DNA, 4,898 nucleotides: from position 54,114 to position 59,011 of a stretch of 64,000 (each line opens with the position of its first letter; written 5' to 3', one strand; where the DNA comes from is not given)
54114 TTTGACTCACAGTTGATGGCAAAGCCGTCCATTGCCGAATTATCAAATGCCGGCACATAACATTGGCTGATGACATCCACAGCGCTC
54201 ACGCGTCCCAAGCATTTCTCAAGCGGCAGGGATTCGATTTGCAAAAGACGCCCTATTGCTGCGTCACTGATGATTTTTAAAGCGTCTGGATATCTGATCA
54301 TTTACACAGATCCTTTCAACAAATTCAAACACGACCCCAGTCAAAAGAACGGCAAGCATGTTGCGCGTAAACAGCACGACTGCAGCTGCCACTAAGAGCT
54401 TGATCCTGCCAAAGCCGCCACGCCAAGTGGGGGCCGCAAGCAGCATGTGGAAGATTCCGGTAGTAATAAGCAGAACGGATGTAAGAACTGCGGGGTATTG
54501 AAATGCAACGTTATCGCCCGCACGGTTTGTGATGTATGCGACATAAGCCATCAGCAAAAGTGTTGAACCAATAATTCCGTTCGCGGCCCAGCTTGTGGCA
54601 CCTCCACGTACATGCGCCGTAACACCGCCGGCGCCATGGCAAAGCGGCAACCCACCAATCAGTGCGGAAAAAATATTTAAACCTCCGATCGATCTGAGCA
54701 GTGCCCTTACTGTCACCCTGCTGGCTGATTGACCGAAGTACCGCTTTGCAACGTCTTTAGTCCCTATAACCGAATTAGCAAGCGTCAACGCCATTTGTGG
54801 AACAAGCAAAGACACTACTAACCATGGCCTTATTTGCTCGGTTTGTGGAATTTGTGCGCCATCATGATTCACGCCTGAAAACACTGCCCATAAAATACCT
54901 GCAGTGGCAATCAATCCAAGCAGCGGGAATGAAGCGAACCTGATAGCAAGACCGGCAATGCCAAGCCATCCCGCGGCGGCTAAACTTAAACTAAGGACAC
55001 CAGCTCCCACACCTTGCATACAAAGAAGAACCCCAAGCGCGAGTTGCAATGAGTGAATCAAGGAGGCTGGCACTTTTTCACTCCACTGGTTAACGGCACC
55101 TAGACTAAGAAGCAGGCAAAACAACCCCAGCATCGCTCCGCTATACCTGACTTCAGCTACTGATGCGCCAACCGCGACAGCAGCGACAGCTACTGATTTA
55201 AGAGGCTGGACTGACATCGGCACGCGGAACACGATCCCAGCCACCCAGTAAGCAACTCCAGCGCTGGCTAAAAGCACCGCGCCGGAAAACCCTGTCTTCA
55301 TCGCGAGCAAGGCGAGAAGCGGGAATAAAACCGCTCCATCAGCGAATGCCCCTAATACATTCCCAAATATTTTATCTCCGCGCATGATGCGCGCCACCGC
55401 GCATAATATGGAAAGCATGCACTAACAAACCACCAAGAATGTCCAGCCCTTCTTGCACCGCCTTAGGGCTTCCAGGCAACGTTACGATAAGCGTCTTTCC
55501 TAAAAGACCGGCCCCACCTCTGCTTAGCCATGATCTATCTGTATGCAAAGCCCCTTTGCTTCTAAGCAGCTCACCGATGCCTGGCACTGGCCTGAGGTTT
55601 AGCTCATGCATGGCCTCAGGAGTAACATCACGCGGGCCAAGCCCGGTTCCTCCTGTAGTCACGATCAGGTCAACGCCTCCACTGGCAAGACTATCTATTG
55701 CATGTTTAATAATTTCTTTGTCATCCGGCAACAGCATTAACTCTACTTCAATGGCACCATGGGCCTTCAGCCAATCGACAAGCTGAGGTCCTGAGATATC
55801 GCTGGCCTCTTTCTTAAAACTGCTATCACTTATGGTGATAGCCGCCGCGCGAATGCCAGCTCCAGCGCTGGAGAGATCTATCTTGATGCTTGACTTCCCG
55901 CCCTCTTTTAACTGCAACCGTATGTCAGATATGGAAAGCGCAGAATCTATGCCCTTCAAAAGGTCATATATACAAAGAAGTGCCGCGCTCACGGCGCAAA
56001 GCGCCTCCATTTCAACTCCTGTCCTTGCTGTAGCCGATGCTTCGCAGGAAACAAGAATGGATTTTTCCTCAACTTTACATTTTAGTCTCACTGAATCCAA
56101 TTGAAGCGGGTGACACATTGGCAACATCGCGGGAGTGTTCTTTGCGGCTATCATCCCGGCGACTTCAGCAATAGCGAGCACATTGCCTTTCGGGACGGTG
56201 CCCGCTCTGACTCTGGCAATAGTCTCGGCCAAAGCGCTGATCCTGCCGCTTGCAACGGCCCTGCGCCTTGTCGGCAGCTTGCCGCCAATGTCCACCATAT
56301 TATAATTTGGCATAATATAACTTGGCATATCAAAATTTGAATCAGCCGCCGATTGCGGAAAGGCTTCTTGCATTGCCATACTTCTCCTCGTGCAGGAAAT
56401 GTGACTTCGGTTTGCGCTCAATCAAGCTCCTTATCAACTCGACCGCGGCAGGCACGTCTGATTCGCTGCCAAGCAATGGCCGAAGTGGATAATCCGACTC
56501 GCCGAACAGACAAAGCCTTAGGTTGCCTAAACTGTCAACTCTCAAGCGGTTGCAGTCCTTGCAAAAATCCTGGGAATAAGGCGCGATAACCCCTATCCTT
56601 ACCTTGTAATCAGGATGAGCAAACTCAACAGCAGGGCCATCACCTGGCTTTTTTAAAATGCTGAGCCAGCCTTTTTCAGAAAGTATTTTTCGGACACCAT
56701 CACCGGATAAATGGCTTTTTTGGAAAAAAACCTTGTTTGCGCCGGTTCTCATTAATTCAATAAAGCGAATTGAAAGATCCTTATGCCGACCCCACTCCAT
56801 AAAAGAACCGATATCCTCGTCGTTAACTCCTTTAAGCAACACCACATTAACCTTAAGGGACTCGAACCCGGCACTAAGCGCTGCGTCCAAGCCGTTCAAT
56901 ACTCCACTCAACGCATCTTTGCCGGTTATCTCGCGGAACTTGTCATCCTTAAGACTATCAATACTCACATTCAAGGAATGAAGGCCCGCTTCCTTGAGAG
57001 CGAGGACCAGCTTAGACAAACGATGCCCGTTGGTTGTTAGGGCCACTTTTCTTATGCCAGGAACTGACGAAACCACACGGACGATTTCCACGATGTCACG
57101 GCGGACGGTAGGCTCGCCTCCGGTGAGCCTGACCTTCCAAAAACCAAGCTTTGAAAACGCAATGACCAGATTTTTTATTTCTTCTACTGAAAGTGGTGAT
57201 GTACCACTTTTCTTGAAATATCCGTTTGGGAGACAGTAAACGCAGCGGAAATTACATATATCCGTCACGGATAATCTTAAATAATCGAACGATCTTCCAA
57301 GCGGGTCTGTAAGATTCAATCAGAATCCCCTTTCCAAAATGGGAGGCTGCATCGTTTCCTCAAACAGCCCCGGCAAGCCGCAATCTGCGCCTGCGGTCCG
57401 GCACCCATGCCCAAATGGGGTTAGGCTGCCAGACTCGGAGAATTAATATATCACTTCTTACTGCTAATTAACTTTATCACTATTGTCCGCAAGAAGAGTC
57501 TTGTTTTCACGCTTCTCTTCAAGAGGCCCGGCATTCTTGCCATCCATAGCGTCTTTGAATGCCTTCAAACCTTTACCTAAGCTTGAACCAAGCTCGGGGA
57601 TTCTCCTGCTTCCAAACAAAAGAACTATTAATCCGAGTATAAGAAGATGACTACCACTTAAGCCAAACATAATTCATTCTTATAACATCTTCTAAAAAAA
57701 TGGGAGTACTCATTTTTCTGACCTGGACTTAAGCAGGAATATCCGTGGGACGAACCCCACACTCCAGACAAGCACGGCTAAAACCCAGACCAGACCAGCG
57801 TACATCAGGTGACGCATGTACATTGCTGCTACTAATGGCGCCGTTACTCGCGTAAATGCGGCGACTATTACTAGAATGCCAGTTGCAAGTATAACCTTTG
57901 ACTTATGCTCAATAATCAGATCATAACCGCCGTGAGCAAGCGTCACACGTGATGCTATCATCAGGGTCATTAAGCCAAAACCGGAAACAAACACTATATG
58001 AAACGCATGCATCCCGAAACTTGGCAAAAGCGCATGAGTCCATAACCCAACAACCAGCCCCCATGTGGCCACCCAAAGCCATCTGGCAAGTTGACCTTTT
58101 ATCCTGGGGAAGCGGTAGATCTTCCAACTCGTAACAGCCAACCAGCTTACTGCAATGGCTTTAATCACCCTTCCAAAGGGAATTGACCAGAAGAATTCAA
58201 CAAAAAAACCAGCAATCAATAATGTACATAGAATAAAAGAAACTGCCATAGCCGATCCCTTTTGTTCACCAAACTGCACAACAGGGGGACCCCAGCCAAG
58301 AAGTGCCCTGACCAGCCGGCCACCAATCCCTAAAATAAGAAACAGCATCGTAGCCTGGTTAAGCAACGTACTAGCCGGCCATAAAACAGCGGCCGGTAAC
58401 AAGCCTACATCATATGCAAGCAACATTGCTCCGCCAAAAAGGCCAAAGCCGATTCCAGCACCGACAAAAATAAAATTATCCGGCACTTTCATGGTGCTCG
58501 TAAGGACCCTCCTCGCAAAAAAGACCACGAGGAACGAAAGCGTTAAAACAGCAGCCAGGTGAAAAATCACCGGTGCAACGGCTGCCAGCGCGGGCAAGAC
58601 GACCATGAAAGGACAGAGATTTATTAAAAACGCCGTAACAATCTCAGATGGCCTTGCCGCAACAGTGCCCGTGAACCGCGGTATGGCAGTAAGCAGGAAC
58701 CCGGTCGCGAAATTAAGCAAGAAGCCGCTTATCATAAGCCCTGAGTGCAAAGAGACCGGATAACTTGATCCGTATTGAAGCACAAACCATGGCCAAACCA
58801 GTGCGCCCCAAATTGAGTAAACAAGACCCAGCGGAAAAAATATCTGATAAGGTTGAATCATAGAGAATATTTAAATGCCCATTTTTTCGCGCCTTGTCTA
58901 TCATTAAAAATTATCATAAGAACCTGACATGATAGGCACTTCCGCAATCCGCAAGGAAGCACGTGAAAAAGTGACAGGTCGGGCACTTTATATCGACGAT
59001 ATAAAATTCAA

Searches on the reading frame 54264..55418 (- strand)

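Call 54: search_protein_families(library=pfam, proteins=[window:54264-55418:-], max_evalue=0.00001)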
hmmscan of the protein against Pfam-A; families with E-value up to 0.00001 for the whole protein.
window:54264-55418:- (384 aa): 1 family
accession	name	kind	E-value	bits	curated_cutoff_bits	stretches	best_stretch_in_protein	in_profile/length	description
PF16983.11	MFS_MOT1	-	4.3e-25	88.7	30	2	202-322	3-109/111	Molybdate transporter of MFS superfamily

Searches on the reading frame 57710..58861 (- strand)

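Call 54: search_protein_families(library=pfam, proteins=[window:57710-58861:-], max_evalue=0.00001)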
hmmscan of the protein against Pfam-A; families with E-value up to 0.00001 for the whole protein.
window:57710-58861:- (383 aa): 1 family
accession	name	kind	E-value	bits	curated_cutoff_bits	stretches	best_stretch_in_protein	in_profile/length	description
PF05940.17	NnrS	-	7e-33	114.9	28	1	3-373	5-366/371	NnrS protein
